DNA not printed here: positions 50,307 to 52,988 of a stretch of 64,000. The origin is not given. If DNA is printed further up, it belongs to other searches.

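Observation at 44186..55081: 11-kb respiratory cluster: 16 c-haem sites, two FeS+NrfD quinone modules and one MopB subunit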

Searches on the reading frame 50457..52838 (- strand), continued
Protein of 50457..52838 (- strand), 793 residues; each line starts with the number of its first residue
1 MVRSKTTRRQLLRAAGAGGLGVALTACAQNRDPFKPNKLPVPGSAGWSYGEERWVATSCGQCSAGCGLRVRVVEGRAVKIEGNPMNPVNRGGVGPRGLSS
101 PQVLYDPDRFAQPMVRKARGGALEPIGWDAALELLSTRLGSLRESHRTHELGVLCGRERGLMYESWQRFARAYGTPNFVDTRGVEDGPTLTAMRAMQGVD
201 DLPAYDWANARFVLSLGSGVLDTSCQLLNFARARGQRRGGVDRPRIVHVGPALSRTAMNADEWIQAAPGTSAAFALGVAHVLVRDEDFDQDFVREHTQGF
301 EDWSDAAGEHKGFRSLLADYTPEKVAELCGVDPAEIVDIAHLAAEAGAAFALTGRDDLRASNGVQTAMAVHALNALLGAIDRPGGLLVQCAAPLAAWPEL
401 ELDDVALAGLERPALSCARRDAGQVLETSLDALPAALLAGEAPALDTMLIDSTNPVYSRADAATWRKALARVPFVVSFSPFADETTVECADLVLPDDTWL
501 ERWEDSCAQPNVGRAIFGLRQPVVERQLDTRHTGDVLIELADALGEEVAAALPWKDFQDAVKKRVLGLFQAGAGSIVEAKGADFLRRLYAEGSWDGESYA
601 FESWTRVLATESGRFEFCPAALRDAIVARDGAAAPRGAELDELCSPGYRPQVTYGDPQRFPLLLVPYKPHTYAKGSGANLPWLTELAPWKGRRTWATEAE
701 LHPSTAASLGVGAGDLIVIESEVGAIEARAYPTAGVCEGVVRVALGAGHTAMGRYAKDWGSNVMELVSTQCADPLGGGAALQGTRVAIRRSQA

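Call 14: find_encoding_contigs(protein=P0006, flank=10000, max_places=1)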
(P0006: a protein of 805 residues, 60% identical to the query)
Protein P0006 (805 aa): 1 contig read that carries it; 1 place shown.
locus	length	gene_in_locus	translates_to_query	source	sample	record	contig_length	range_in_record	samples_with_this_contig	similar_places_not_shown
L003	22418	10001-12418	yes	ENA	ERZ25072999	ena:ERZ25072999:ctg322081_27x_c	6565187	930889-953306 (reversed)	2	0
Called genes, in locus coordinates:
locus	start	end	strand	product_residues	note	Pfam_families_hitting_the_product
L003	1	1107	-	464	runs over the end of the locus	PF00004:AAA (faint), PF00072:Response_reg, PF13191:AAA_16 (faint), PF00158:Sigma54_activat, PF14532:Sigma54_activ_2, PF07728:AAA_5 (weak), PF25601:AAA_lid_14, PF02954:HTH_8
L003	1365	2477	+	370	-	PF00989:PAS, PF08448:PAS_4, PF13188:PAS_8 (faint), PF13426:PAS_9, PF08447:PAS_3, PF00512:HisKA, PF02518:HATPase_c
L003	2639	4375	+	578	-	-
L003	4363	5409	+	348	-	PF02085:Cytochrom_CIII (faint), PF14522:Cytochrome_C7 (faint), PF14537:Cytochrom_c3_2 (weak)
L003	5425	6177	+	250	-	PF09699:Paired_CXXCH_1 (faint), PF13435:Cytochrome_C554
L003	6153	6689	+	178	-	PF02085:Cytochrom_CIII (faint), PF14537:Cytochrom_c3_2 (faint), PF14522:Cytochrome_C7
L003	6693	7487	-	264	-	-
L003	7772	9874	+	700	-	PF14522:Cytochrome_C7 (faint), PF09699:Paired_CXXCH_1 (faint)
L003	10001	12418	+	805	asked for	PF04879:Molybdop_Fe4S4, PF00384:Molybdopterin, PF01568:Molydop_binding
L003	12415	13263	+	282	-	PF13183:Fer4_8 (faint), PF13534:Fer4_17 (faint), PF13187:Fer4_9 (faint), PF13237:Fer4_10 (faint), PF12838:Fer4_7, PF13247:Fer4_11, PF12797:Fer4_2 (weak), PF12838:Fer4_7 (weak), +3 more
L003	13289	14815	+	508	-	PF03916:NrfD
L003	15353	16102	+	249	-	-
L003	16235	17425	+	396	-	-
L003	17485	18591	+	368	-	PF00989:PAS, PF08448:PAS_4, PF13426:PAS_9, PF08447:PAS_3, PF07730:HisKA_3, PF02518:HATPase_c, PF13581:HATPase_c_2 (weak)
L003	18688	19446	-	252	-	PF04140:ICMT (weak)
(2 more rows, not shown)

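Call 15: find_encoding_contigs(protein=P0008, flank=10000, max_places=1)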
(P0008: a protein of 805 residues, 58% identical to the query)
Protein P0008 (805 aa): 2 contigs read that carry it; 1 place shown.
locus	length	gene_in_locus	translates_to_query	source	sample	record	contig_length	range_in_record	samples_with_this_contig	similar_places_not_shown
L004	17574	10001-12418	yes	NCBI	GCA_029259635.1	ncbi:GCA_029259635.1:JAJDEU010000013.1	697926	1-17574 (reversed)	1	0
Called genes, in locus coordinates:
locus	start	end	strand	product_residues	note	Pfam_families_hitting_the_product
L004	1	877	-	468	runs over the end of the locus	PF00072:Response_reg, PF00158:Sigma54_activat, PF14532:Sigma54_activ_2, PF00004:AAA (weak), PF07724:AAA_2 (weak), PF07728:AAA_5 (weak), PF25601:AAA_lid_14, PF02954:HTH_8, +1 more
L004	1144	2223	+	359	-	PF00989:PAS, PF08448:PAS_4, PF13426:PAS_9, PF08447:PAS_3 (weak), PF00512:HisKA, PF02518:HATPase_c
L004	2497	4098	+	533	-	-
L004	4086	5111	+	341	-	PF02085:Cytochrom_CIII (faint), PF14522:Cytochrome_C7 (faint)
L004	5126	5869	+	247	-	PF14522:Cytochrome_C7 (faint), PF09699:Paired_CXXCH_1 (faint), PF13435:Cytochrome_C554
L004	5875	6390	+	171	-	PF02085:Cytochrom_CIII (faint), PF14537:Cytochrom_c3_2 (faint), PF14522:Cytochrome_C7 (weak)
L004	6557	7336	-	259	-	-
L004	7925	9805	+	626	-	PF14522:Cytochrome_C7 (faint), PF22113:Mtrc-MtrF_II-IV_dom (faint), PF09699:Paired_CXXCH_1 (faint)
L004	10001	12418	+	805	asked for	PF04879:Molybdop_Fe4S4, PF00384:Molybdopterin, PF01568:Molydop_binding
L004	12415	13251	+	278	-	PF13534:Fer4_17 (faint), PF13183:Fer4_8 (faint), PF14697:Fer4_21 (faint), PF25160:LdpA_Fe-S-bd (faint), PF12797:Fer4_2 (weak), PF12838:Fer4_7, PF13187:Fer4_9 (weak), PF13247:Fer4_11, +3 more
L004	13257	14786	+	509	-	PF03916:NrfD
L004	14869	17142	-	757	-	-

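Call 17: find_related_loci(query=A1, collection=genome_contigs, flank=10000)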
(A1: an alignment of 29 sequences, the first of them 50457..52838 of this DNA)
Query A1 (793 aa) in genome_contigs; peptide patterns used: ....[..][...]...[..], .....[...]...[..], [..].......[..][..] (x = any residue, [..] = any of these).
600 stretches matched a pattern (row limit reached: there are more); 547 encode a relative of the query (tblastn E <= 1e-3); the best 80 are kept; 80 distinct loci.
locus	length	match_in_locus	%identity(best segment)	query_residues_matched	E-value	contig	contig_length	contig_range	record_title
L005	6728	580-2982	50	1-790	0e+0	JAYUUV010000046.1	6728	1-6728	MAG: Planctomycetota bacterium isolate GL124_DN_concoct_187 GL124_DN_concoct_187_45, whole genome shotgun sequence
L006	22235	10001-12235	50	66-788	0e+0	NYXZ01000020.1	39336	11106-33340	MAG: Planctomycetota bacterium isolate ARS90 71407, whole genome shotgun sequence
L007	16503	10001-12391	42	3-790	0e+0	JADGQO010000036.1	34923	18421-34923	MAG: Fibrobacteria bacterium isolate Chersky_265 k127_3271822, whole genome shotgun sequence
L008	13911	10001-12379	41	8-793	1e-180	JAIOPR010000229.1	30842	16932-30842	MAG: Planctomycetota bacterium isolate LakeFargette_0920_ALND_MAG_66_10 LacPavin_0920_ALND_scaffold_449360, whole genome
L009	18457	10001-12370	42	5-793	3e-179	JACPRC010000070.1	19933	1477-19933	MAG: Planctomycetota bacterium isolate NC_groundwater_669_Ag_B-0.1um_68_34 B_1_S1_Biohub_coassembly_k141_1931316, whole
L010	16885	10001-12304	41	51-791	1e-166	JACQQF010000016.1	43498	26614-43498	MAG: Candidatus Methylomirabilota bacterium isolate NC_groundwater_1326_Ag_S-0.2um_61_204 S_p2_S4_coassembly_k141_334203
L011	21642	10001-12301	40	51-790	5e-167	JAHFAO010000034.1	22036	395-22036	MAG: Deltaproteobacteria bacterium isolate nzgw177 NODE_879_length_22037_cov_5.418370, whole genome shotgun sequence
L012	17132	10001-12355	40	8-785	7e-167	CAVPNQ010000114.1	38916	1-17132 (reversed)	MAG: uncultured Planctomycetia bacterium isolate MFD10097.bin.2.14 genome assembly, contig: contig_21701, whole genome s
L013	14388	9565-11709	41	30-792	3e-162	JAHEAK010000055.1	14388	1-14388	MAG: Kofleriaceae bacterium isolate Ww100 NODE_8700_length_14388_cov_2.231443, whole genome shotgun sequence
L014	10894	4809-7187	37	5-791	1e-161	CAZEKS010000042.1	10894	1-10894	MAG TPA_asm: uncultured Syntrophaceae bacterium isolate binchicken_co189_49 genome assembly, contig: NODE_6496_length_10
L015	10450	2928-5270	41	4-790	5e-161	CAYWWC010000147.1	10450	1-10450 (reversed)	MAG TPA_asm: uncultured Anaerolineae bacterium isolate SRP077602_co7_465 genome assembly, contig: NODE_28831_length_1045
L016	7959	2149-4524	41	7-793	3e-159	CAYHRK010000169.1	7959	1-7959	MAG TPA_asm: uncultured Vicinamibacterales bacterium isolate ERP119705_co14_214 genome assembly, contig: NODE_14423_leng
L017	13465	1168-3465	37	50-790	4e-156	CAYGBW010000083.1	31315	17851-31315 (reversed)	MAG TPA_asm: uncultured Thermodesulfobacteriota bacterium isolate ERP108616_co1_403 genome assembly, contig: k119_129235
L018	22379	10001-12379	37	5-791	6e-156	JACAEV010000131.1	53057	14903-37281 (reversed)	MAG: Syntrophaceae bacterium isolate L.E.D.11_1 k119_205908, whole genome shotgun sequence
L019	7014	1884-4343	37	2-791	1e-155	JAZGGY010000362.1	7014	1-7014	MAG: bacterium isolate SCS5bin.27 SCS5bin.27_362, whole genome shotgun sequence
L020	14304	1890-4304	35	4-790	1e-155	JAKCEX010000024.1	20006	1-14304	MAG: Candidatus Geocrenenecus arthurdayi isolate LGB-05.bin.6 NODE_884_length_20006_cov_90.723372, whole genome shotgun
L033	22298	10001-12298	35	47-791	1e-135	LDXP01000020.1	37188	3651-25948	MAG: Candidatus Rokubacteria bacterium CSP1-6 XU13_C0020, whole genome shotgun sequence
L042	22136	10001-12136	33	50-791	7e-129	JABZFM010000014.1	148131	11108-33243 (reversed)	MAG: Desulfobacteraceae bacterium isolate Grevelingen_8MPa_metabat2.60 scaffold_190, whole genome shotgun sequence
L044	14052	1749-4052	35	39-777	2e-127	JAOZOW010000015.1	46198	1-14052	MAG: Deltaproteobacteria bacterium isolate GMC4.metabat2.101 GMC4_358_length_46198_cov_20.307284, whole genome shotgun s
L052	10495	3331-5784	33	7-790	1e-122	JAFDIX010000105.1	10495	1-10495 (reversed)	MAG: Deltaproteobacteria bacterium isolate Meg22_24_Bin_103 Meg22_24_Bin_103_scaffold_15181, whole genome shotgun sequen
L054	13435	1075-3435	32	7-790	4e-121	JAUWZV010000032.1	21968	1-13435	MAG: Desulfobacteraceae bacterium isolate CSMAG_2745 CSMAG_2745_k141_759190_length_21968_cov_13.9738, whole genome shotg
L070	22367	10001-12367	34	2-791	6e-112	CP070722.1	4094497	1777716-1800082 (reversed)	MAG: Gemmatimonadota bacterium isolate bin464 chromosome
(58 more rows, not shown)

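Call 33: search_protein_families(library=ncbifam, proteins=[L005:580-2982:+, L007:10001-12391:+, L010:10001-12304:+, L013:9565-11709:+, L018:10001-12379:+, L020:1890-4304:+, L042:10001-12136:+, L054:1075-3435:+, L070:10001-12367:+, L033:10001-12298:+], max_evalue=1e-40)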
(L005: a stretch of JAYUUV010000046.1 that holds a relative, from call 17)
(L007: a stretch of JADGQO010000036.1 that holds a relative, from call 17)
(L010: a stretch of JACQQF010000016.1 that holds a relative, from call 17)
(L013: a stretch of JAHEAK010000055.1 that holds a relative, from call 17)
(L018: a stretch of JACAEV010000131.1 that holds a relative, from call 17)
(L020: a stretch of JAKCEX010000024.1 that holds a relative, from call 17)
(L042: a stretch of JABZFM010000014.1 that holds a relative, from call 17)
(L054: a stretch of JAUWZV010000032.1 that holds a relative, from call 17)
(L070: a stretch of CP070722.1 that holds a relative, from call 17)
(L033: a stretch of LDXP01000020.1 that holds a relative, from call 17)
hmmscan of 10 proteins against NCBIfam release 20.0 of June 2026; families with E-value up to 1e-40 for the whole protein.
L005:580-2982:+ (801 aa): 4 families
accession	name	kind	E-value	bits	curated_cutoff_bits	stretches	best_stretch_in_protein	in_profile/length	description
NF041783.2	mnquin_red_QrcB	equivalog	1.7e-87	294.3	440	1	48-550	46-508/695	menaquinone reductase molybdopterin-binding-like subunit QrcB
NF041714.1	arsenate_red_ArrA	equivalog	5e-77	259.8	1600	1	7-534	4-555/848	arsenate respiratory reductase molybdopterin-containing subunit ArrA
NF012032.0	PRK15488.1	equivalog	6.3e-73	246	694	1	7-567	4-547/759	thiosulfate reductase PhsA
TIGR01591.1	Fdh-alpha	equivalog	2.4e-44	151.5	666.25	0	57-389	1-320/672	formate dehydrogenase subunit alpha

L007:10001-12391:+ (797 aa): 8 families
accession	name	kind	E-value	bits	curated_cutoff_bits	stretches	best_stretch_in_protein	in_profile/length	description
NF012032.0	PRK15488.1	equivalog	2.1e-105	353.4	694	1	4-566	3-546/759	thiosulfate reductase PhsA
NF041714.1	arsenate_red_ArrA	equivalog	1.1e-89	301.7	1600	1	5-765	4-807/848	arsenate respiratory reductase molybdopterin-containing subunit ArrA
NF041783.2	mnquin_red_QrcB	equivalog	1.1e-77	261.8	440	1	47-547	47-505/695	menaquinone reductase molybdopterin-binding-like subunit QrcB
TIGR02166.1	dmsA_ynfE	subfamily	6.2e-63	213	777.7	1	5-388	2-397/794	DMSO/selenate family reductase complex A subunit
TIGR01591.1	Fdh-alpha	equivalog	7.1e-52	176.4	666.25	1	56-549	2-482/672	formate dehydrogenase subunit alpha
TIGR03479.1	DMSO_red_II_alp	subfamily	8.3e-47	159.8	984.75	0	56-298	62-307/913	molybdopterin-dependent oxidoreductase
NF041885.1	selenate_YnfE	exception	1.9e-42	145.1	1675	0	5-387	4-403/805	selenate/tellurate reductase subunit YnfE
NF041884.1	selenate_YnfF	exception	2.7e-41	141.4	1650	0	6-387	3-396/798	selenate/tellurate reductase subunit YnfF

L010:10001-12304:+ (768 aa): 8 families
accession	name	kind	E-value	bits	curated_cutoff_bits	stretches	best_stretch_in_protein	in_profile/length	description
NF041714.1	arsenate_red_ArrA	equivalog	4.9e-129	431.8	1600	1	3-488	49-555/848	arsenate respiratory reductase molybdopterin-containing subunit ArrA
NF012032.0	PRK15488.1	equivalog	1.4e-109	367.2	694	1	3-515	42-541/759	thiosulfate reductase PhsA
NF041783.2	mnquin_red_QrcB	equivalog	5.6e-87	292.5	440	1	4-501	52-505/695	menaquinone reductase molybdopterin-binding-like subunit QrcB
TIGR01591.1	Fdh-alpha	equivalog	1.3e-65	221.8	666.25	1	8-457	2-440/672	formate dehydrogenase subunit alpha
TIGR02166.1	dmsA_ynfE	subfamily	1.3e-57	195.4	777.7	1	5-722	45-749/794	DMSO/selenate family reductase complex A subunit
TIGR03479.1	DMSO_red_II_alp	subfamily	6.7e-51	173.3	984.75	0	8-250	62-307/913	molybdopterin-dependent oxidoreductase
NF041885.1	selenate_YnfE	exception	4.3e-44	150.5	1675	1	45-729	94-765/805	selenate/tellurate reductase subunit YnfE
NF041884.1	selenate_YnfF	exception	2.7e-41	141.3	1650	0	43-722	89-751/798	selenate/tellurate reductase subunit YnfF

L013:9565-11709:+ (715 aa): 3 families
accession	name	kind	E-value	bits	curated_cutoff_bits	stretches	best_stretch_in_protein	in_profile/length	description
NF041783.2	mnquin_red_QrcB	equivalog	1.3e-88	297.9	440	1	21-714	46-695/695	menaquinone reductase molybdopterin-binding-like subunit QrcB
NF012032.0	PRK15488.1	equivalog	1.5e-62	211.7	694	1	22-521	38-541/759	thiosulfate reductase PhsA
NF041714.1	arsenate_red_ArrA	equivalog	1.5e-55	188.8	1600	0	21-276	44-302/848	arsenate respiratory reductase molybdopterin-containing subunit ArrA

L018:10001-12379:+ (793 aa): 10 families
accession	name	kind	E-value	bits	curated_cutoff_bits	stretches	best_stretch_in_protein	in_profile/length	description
NF041714.1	arsenate_red_ArrA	equivalog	1.4e-105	354.2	1600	1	39-792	48-847/848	arsenate respiratory reductase molybdopterin-containing subunit ArrA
NF041783.2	mnquin_red_QrcB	equivalog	1.5e-89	301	440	1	34-544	41-510/695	menaquinone reductase molybdopterin-binding-like subunit QrcB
NF012032.0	PRK15488.1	equivalog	2.6e-87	293.6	694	1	2-772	3-739/759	thiosulfate reductase PhsA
TIGR02166.1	dmsA_ynfE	subfamily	6.8e-63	212.9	777.7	1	2-378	1-396/794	DMSO/selenate family reductase complex A subunit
TIGR01591.1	Fdh-alpha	equivalog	1.1e-49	169.1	666.25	0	45-379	2-318/672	formate dehydrogenase subunit alpha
NF041885.1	selenate_YnfE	exception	6.7e-48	163.1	1675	0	47-378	55-403/805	selenate/tellurate reductase subunit YnfE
TIGR03479.1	DMSO_red_II_alp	subfamily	8.3e-46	156.5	984.75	0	72-284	96-303/913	molybdopterin-dependent oxidoreductase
NF041884.1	selenate_YnfF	exception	2.3e-43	148.2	1650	0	4-380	3-398/798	selenate/tellurate reductase subunit YnfF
NF011566.1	PRK14990.1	exception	2.3e-41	141.7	1600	0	75-380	98-418/814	dimethylsulfoxide reductase subunit A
NF011567.1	PRK14991.1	equivalog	5.1e-41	140.4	1750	0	193-284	279-370/1022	tetrathionate reductase subunit TtrA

L020:1890-4304:+ (805 aa): 7 families
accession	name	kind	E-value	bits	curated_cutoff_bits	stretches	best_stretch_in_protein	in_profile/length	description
NF041714.1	arsenate_red_ArrA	equivalog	1.2e-121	407.4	1600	2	290-804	310-846/848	arsenate respiratory reductase molybdopterin-containing subunit ArrA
NF012032.0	PRK15488.1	equivalog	5.2e-107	358.7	694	1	3-555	3-544/759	thiosulfate reductase PhsA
NF041783.2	mnquin_red_QrcB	equivalog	5.5e-84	282.6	440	1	50-538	49-505/695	menaquinone reductase molybdopterin-binding-like subunit QrcB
TIGR01591.1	Fdh-alpha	equivalog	1.5e-70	238.1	666.25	1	57-378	2-318/672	formate dehydrogenase subunit alpha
TIGR02166.1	dmsA_ynfE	subfamily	9.9e-58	195.9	777.7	1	3-378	1-397/794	DMSO/selenate family reductase complex A subunit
TIGR00509.1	bisC_fam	subfamily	1.3e-41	142.7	1017.55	0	100-377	36-342/772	molybdopterin guanine dinucleotide-containing S/N-oxide reductase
TIGR03479.1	DMSO_red_II_alp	subfamily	2e-41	142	984.75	0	93-297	105-306/913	molybdopterin-dependent oxidoreductase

L042:10001-12136:+ (712 aa): 7 families
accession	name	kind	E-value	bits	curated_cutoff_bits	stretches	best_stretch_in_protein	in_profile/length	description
NF041783.2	mnquin_red_QrcB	equivalog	1.8e-123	413.2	440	1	1-495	48-504/695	menaquinone reductase molybdopterin-binding-like subunit QrcB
NF012032.0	PRK15488.1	equivalog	4.3e-90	302.8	694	1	4-532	42-566/759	thiosulfate reductase PhsA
NF041714.1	arsenate_red_ArrA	equivalog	1.6e-66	225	1600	1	5-482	50-554/848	arsenate respiratory reductase molybdopterin-containing subunit ArrA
TIGR01591.1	Fdh-alpha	equivalog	1.7e-65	221.4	666.25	1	9-666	2-640/672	formate dehydrogenase subunit alpha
TIGR02166.1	dmsA_ynfE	subfamily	1.3e-61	208.7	777.7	1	6-502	45-563/794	DMSO/selenate family reductase complex A subunit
TIGR03479.1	DMSO_red_II_alp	subfamily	7e-44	150.1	984.75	0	7-243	60-304/913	molybdopterin-dependent oxidoreductase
NF041885.1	selenate_YnfE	exception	2e-41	141.7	1675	0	45-345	93-413/805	selenate/tellurate reductase subunit YnfE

L054:1075-3435:+ (787 aa): 5 families
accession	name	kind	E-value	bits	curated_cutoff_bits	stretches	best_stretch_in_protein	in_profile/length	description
NF041783.2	mnquin_red_QrcB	equivalog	1.2e-147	493.1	440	1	1-563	4-521/695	menaquinone reductase molybdopterin-binding-like subunit QrcB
NF012032.0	PRK15488.1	equivalog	3e-83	280.1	694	1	2-777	5-749/759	thiosulfate reductase PhsA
NF041714.1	arsenate_red_ArrA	equivalog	2.8e-77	260.6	1600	1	48-556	49-581/848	arsenate respiratory reductase molybdopterin-containing subunit ArrA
TIGR01591.1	Fdh-alpha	equivalog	5.2e-55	186.8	666.25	1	53-611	2-549/672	formate dehydrogenase subunit alpha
TIGR02166.1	dmsA_ynfE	subfamily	1.8e-48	165.2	777.7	0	50-384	45-397/794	DMSO/selenate family reductase complex A subunit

L070:10001-12367:+ (789 aa): 3 families
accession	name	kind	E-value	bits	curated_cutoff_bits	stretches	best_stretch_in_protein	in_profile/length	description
NF041783.2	mnquin_red_QrcB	equivalog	7e-85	285.6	440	1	31-579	35-541/695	menaquinone reductase molybdopterin-binding-like subunit QrcB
NF012032.0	PRK15488.1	equivalog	6.1e-69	232.8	694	1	3-753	1-717/759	thiosulfate reductase PhsA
NF041714.1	arsenate_red_ArrA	equivalog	4.2e-41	141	1600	0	6-496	4-526/848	arsenate respiratory reductase molybdopterin-containing subunit ArrA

L033:10001-12298:+ (766 aa): 5 families
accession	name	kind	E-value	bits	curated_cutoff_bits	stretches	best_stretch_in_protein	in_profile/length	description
NF041783.2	mnquin_red_QrcB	equivalog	1.6e-79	267.8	440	1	6-523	50-521/695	menaquinone reductase molybdopterin-binding-like subunit QrcB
NF012032.0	PRK15488.1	equivalog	5.4e-73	246.2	694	1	6-517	41-541/759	thiosulfate reductase PhsA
NF041714.1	arsenate_red_ArrA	equivalog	8.8e-71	239.1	1600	1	9-725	51-790/848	arsenate respiratory reductase molybdopterin-containing subunit ArrA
TIGR01591.1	Fdh-alpha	equivalog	4.4e-52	177.1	666.25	0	12-343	2-316/672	formate dehydrogenase subunit alpha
NF047855.1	AssmNtatRedNasC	equivalog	4.7e-41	140.8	1100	0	41-339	55-337/708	assimilatory nitrate reductase catalytic subunit NasC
